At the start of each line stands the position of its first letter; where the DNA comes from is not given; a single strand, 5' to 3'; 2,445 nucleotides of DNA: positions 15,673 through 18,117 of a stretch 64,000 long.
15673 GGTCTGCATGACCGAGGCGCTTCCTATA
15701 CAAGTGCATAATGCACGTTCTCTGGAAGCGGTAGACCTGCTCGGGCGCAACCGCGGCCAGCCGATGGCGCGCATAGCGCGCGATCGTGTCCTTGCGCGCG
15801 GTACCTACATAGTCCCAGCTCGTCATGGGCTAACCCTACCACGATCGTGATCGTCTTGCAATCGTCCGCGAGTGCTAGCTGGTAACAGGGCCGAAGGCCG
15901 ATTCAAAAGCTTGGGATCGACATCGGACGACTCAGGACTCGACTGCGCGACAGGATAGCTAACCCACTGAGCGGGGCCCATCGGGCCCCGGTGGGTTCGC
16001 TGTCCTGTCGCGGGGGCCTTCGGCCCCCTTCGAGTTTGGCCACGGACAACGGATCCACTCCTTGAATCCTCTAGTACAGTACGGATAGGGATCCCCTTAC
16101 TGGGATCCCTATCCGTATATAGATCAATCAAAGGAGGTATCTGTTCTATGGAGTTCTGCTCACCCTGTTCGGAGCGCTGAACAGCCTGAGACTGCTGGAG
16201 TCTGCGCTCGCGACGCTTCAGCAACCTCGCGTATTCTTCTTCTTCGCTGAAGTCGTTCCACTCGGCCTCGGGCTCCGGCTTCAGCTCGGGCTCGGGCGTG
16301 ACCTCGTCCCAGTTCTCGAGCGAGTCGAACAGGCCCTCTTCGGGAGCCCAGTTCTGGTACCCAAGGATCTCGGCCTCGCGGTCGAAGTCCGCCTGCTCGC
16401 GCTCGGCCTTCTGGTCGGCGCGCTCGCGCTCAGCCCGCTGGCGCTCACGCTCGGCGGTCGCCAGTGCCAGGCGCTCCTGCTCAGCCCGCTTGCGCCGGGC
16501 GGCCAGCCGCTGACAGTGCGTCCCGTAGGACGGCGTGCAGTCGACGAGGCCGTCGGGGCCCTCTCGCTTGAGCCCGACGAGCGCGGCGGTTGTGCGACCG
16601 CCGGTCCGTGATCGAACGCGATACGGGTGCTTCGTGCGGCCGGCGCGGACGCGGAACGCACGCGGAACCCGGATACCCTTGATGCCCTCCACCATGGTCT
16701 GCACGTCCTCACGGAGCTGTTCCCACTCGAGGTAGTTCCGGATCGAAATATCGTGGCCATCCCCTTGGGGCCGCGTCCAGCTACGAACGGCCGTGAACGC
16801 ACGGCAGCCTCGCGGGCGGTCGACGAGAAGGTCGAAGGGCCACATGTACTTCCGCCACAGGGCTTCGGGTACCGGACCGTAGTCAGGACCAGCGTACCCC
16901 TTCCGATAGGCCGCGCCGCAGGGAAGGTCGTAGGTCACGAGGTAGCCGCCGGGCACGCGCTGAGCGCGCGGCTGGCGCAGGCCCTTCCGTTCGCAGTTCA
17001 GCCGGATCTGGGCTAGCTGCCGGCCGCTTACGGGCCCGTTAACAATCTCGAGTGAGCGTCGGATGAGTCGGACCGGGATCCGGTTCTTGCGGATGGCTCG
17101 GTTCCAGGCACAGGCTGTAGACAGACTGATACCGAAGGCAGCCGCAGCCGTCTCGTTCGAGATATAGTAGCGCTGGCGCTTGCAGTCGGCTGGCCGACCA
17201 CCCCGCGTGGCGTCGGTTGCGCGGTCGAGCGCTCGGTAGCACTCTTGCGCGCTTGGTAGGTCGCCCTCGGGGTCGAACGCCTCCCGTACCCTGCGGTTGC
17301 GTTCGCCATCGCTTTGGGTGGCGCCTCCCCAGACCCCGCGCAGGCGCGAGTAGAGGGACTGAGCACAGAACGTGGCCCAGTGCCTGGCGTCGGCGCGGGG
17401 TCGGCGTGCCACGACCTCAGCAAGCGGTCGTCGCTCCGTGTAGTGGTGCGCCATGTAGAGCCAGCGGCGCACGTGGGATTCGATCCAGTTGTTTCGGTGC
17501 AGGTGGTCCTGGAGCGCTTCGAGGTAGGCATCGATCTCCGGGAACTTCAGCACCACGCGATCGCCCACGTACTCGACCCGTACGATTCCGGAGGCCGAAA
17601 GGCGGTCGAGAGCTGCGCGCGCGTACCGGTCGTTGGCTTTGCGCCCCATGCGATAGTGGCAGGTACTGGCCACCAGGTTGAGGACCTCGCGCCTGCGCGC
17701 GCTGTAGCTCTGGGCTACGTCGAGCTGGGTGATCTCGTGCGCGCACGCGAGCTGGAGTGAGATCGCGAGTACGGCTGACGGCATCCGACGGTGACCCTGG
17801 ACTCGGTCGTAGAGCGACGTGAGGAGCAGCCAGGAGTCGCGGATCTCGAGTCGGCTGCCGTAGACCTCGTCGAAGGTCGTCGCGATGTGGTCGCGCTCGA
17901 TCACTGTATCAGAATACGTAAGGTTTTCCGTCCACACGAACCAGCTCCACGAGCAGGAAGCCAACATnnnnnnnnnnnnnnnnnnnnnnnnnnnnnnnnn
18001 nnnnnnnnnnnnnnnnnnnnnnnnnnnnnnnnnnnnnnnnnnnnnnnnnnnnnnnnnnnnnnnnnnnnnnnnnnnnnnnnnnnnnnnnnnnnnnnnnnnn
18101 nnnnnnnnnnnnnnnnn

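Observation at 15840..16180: Cluster of very stable hairpins plus an A/T-rich patch inside the 3' end of the 714-codon ORF: candidate origin, pac site or structured RNA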

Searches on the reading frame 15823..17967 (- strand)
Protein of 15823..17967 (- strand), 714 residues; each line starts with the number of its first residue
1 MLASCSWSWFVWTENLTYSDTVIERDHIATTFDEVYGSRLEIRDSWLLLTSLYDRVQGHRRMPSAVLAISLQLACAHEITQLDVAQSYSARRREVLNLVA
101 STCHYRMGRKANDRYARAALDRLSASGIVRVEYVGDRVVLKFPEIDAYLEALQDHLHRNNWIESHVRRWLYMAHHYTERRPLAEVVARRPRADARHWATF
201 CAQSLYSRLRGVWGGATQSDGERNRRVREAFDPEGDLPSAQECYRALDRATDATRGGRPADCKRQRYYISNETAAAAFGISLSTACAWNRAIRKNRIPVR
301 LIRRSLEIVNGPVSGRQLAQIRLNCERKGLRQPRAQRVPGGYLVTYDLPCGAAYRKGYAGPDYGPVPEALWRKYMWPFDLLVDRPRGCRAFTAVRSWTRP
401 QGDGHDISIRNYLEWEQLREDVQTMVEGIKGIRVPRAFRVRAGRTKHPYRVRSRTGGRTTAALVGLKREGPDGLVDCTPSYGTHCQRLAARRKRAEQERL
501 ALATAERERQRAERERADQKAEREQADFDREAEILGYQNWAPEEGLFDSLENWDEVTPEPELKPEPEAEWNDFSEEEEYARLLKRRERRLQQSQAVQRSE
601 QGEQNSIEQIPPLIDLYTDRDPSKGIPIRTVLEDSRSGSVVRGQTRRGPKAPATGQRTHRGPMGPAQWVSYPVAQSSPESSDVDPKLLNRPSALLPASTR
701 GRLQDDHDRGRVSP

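Call 8: search_protein_families(library=pfam, proteins=[window:15823-17967:-], max_evalue=0.1)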
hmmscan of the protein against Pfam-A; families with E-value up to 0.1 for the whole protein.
window:15823-17967:- (714 aa): 0 families

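Call 9: search_protein_families(library=phrogs, proteins=[window:15823-17967:-], max_evalue=0.01)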
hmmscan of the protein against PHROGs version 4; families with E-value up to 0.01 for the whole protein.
window:15823-17967:- (714 aa): 0 families

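Call 15: search_dna_similar(query=window:15823-17967:-, collection=phages, mode=protein, max_rows=30, max_evalue=0.001)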
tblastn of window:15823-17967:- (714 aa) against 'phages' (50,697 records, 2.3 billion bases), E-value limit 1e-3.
No match.

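Call 16: search_dna_similar(query=window:15823-17967:-, collection=plasmids, mode=protein, max_rows=30, max_evalue=0.001)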
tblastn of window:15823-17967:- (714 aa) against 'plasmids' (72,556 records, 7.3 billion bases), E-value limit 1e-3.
No match.

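Call 19: find_related_loci(query=window:15823-17967:-, collection=viral_contigs, flank=5000)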
Query window:15823-17967:- (714 aa) in viral_contigs; peptide patterns used: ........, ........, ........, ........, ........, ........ (x = any residue, [..] = any of these).
5 stretches matched a pattern, but none encodes a relative of the query by tblastn (E <= 1e-3).

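Call 21: find_homologous_proteins(query=window:15823-17967:-, max_evalue=0.001)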
Query window:15823-17967:- (714 aa): 1 proteins with E <= 0.001 among 8000 candidates.
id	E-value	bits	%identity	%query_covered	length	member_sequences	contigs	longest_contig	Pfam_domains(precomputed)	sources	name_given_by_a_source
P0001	0.0e+0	1583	100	97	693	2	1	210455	-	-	-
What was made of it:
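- Tried and rejected: The word-indexed protein search found only the window's own protein (call 21).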

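Call 22: find_encoding_contigs(protein=P0001, flank=10000, max_places=6)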
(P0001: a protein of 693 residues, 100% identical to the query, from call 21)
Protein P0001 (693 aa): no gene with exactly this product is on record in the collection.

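Call 44: find_related_loci(query=window:15823-17967:-, collection=genome_contigs, flank=10000)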
Query window:15823-17967:- (714 aa) in genome_contigs; peptide patterns used: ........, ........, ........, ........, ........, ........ (x = any residue, [..] = any of these).
30 stretches matched a pattern, but none encodes a relative of the query by tblastn (E <= 1e-3).

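Call 45: search_protein_representatives(protein=window:15823-17967:-)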
Query: 714 residues. Proteins with E-value up to 0.001 (for the whole library): 2; up to 1e-10: 2; up to 1e-30: 2. The best 2 are listed.
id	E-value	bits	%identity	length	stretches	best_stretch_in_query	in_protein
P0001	0.0e+00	1583.2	100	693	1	22-714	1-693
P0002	1.4e-61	225.3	36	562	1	34-501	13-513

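Call 47: find_encoding_contigs(protein=P0002, flank=10000, max_places=6)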
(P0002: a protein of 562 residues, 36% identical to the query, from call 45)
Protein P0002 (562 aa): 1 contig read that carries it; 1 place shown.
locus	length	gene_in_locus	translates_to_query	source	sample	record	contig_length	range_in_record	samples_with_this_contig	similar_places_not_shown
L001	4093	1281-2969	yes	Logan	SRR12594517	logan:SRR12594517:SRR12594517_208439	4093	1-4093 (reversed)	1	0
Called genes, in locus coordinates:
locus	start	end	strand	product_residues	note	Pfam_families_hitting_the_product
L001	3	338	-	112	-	?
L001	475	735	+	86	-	-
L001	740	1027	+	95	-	-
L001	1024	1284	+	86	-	-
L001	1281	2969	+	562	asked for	-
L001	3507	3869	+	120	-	-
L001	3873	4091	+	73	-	?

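Call 56: search_solved_structures(query=A1, max_evalue=1)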
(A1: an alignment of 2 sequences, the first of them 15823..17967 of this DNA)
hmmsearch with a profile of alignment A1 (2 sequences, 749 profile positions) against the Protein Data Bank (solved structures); distinct sequences matched with E-value up to 1: 0.

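Call 57: find_related_loci(query=A1, collection=viral_contigs, flank=6000)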
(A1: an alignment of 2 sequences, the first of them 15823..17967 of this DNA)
Query A1 (714 aa) in viral_contigs; peptide patterns used: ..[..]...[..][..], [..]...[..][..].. (x = any residue, [..] = any of these).
34 stretches matched a pattern, but none encodes a relative of the query by tblastn (E <= 1e-3).

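Call 58: find_related_loci(query=A1, collection=metagenome_contigs, flank=6000)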
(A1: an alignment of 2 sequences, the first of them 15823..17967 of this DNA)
Query A1 (714 aa) in metagenome_contigs; peptide patterns used: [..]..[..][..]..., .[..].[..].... (x = any residue, [..] = any of these).
298 stretches matched a pattern, but none encodes a relative of the query by tblastn (E <= 1e-3).

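Call 64: predict_structure(alignment_id=A1)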
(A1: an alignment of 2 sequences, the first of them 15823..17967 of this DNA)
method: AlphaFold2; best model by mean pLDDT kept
length: 714 residues; sequences in the alignment: 2
mean_pLDDT: 40.5   pTM: 0.26
mean pLDDT of the five models: 40.5, 40.1, 37.7, 37.3, 35.2
residues with pLDDT >= 90: 0; 70-90: 97; 50-70: 91; < 50: 526
segments of 3 or more residues with pLDDT < 50: 1-46, 81-84, 106-110, 162-313, 323-331, 342-489, 536-573, 599-714
pLDDT, mean of each block of 10 residues (from residue 1): 21 21 23 29 47 53 65 60 58 75 52 73 77 84 60 54 43 34 25 28 29 31 36 31 32 32 36 39 44 35 30 52 43 51 40 23 26 24 21 22 22 26 28 24 27 26 22 24 41 71 80 81 76 49 31 31 33 61 81 60 33 27 29 25 23 25 26 28 31 39 39 30
secondary structure, 60 per line:
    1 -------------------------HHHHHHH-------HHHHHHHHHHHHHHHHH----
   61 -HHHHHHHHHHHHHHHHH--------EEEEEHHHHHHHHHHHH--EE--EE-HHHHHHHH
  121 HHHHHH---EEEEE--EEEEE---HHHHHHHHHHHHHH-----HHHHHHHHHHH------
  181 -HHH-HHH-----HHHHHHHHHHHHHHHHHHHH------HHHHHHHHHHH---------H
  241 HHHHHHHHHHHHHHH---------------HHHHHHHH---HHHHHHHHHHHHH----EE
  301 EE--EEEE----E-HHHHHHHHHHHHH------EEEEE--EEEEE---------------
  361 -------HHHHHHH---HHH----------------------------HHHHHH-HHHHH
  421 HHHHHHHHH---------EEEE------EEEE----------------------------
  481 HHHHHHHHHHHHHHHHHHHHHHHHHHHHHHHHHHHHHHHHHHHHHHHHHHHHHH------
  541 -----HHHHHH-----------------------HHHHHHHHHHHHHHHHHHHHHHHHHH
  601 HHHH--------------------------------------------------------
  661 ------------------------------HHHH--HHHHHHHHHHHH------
elements in order (helices of 4 or more, strands of 3 or more residues): H26-32 H40-56 H62-78 E87-91 H92-103 H113-126 E130-134 E137-141 H145-158 H164-174 H194-213 H220-230 H240-255 H271-278 H282-294 E299-302 E305-308 H315-327 E334-338 E341-345 H368-374 H409-414 H416-429 E439-442 E449-452 H481-534 H546-551 H575-604 H691-694 H697-708
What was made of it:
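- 15823..17967 (-): The 714-codon ORF; a gene caller used the 693-aa start at 17904. It is an orphan protein whose conserved core is aa 34-500 (window 16468-17868). It has a weak winged-helix-like domain (aa ~87-141) and an HTH (aa ~268-295). The AF2 model is poor, with pLDDT 40 (call 64).
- AF2 predicts residues 599-714 as disordered (call 64). The tail is R/P/G/S-rich and predicted to be disordered (call 64).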

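Call 65: search_protein_families(library=ncbifam, proteins=[window:15823-17967:-, P0002], max_evalue=1)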
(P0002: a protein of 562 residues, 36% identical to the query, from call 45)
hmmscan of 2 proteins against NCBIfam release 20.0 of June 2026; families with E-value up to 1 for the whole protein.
window:15823-17967:- (714 aa): 0 families

P0002 (562 aa): 0 families

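Call 66: search_protein_families(library=pfam, proteins=[P0002], max_evalue=1)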
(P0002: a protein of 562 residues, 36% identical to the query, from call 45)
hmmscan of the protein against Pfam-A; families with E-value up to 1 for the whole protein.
P0002 (562 aa): 0 families

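Call 104: fold_search(model_id=the predicted structure, library=pdb)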
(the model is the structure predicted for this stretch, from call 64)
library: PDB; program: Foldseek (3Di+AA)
matches with E <= 10: 741; with E <= 0.001: 0
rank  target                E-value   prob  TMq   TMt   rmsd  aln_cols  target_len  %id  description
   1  5v8f_8                8.3e-02  0.23  0.10  0.13  25.9       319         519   11  Structural basis of MCM2-7 replicative helicase loading by ORC-Cdc6 and Cdt1 (released 2017-05-10)
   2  8ffz_B                8.3e-02  0.12  0.07  0.06  26.6       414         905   10  TFIIIA-TFIIIC-Brf1-TBP complex bound to 5S rRNA gene (released 2023-06-21)
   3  9bcx_8                8.8e-02  0.47  0.10  0.14  20.4       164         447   16  Cryo-EM structure of the S. cerevisiae ORC-Cdc6-Mcm2-7-DNA complex with a fully closed Mcm2-Mcm5 DNA entry gate (released 2025-01-01)
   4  2kko_MODEL_1_A        9.9e-02  0.60  0.09  0.42  16.0       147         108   15  Solution NMR structure of the homodimeric winged helix-turn-helix DNA-binding domain (fragment 1-100) Mb0332 f (released 2009-08-11)
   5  3f6v                  1.1e-01  0.72  0.09  0.46   6.5       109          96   20  Crystal structure of Possible transcriptional regulator for arsenical resistance (released 2008-11-25)
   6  3l09_A                1.3e-01  0.80  0.09  0.22   5.9        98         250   16  Crystal structure of Putative transcriptional regulator (JANN_22DEC04_CONTIG27_REVISED_GENE3569) from Jannaschia sp. C (released 2010-01-12)
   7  8cq7_M                1.3e-01  0.69  0.08  0.41  10.2       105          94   12  Crystal structure of phyllanthoside bound to the Candida albicans 80S ribosome (released 2024-09-11)
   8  7ls1_v2               1.3e-01  0.66  0.07  0.39   6.9        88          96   14  80S ribosome from mouse bound to eEF2 (Class II) (released 2021-11-03)
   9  3l09_D                1.3e-01  0.63  0.10  0.23   8.0       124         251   13  Crystal structure of Putative transcriptional regulator (JANN_22DEC04_CONTIG27_REVISED_GENE3569) from Jannaschia sp. C (released 2010-01-12)
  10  4u3n_c0               1.4e-01  0.82  0.07  0.37   5.5        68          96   16  Crystal structure of CCA trinucleotide bound to the yeast 80S ribosome (released 2014-10-22)
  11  6aht_A                1.4e-01  0.66  0.10  0.44   6.9       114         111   11  Plasmid partitioning protein TubR from Bacillus cereus (released 2019-06-26)
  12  6aht_B                1.5e-01  0.77  0.10  0.53  10.7       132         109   13  Plasmid partitioning protein TubR from Bacillus cereus (released 2019-06-26)
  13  5loe_B                1.5e-01  0.72  0.09  0.23   9.5       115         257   15  Structure of full length Cody from Bacillus subtilis in complex with Ile (released 2017-01-11)
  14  8c3a_M                1.8e-01  0.75  0.07  0.39   4.4        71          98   14  Crystal structure of ailanthone bound to the Candida albicans 80S ribosome (released 2024-01-10)
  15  1lva                  1.8e-01  0.09  0.06  0.15  23.5       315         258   12  Crystal structure of a C-terminal fragment of Moorella thermoacetica elongation factor SelB (released 2002-08-21)
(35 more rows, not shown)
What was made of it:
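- Tried and rejected: The AF2 model is too poor for a fold assignment (calls 64, 104).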
